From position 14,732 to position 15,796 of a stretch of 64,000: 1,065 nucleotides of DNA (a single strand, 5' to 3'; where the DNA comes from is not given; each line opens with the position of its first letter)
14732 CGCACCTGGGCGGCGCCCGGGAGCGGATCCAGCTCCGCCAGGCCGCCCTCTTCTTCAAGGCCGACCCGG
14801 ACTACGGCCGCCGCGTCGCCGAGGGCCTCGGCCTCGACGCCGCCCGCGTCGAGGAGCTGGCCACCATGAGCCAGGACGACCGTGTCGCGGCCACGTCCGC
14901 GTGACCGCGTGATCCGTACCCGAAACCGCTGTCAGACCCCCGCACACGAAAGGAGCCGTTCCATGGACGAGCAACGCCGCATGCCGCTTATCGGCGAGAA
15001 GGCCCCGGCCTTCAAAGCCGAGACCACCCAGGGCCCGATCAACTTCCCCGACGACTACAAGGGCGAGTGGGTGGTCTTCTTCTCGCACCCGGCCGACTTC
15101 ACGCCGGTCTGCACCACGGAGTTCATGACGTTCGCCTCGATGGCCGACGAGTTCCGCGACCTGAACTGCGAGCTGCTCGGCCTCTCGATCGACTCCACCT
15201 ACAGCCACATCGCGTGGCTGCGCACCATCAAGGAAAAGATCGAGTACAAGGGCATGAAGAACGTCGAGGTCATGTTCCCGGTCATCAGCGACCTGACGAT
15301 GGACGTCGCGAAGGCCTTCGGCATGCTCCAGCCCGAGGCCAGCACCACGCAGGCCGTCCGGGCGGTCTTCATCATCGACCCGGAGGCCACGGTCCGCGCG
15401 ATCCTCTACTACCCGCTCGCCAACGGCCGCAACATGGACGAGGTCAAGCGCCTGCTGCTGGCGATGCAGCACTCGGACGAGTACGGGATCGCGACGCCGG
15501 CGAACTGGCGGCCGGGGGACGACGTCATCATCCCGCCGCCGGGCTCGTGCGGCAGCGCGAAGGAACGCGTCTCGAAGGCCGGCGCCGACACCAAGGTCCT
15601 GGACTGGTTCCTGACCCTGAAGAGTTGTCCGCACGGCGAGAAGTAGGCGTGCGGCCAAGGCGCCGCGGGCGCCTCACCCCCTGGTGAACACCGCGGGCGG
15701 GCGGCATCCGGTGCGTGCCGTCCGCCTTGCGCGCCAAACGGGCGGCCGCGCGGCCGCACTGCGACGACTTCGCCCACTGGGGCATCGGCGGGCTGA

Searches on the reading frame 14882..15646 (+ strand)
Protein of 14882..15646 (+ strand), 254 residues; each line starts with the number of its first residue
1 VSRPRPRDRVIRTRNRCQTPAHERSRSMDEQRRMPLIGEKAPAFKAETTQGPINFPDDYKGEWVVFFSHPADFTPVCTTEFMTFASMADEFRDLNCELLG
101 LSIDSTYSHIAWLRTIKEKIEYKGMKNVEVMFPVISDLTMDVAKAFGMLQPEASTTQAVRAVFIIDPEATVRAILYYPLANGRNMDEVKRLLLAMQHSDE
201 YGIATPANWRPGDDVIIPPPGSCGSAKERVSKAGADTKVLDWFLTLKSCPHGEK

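Call 46: search_protein_families(library=pfam, proteins=[window:14882-15646:+], max_evalue=0.00001)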
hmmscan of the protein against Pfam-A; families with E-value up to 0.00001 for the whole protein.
window:14882-15646:+ (254 aa): 3 families
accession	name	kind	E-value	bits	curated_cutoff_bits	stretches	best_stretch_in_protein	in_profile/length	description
PF00578.27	AhpC-TSA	-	1e-32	113.1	26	1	37-173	1-123/124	AhpC/TSA family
PF10417.14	1-cysPrx_C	-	1.2e-13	51.2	21.1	1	194-226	1-34/41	C-terminal domain of 1-Cys peroxiredoxin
PF08534.16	Redoxin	-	1.3e-12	48.2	26.6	1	38-173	3-130/148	Redoxin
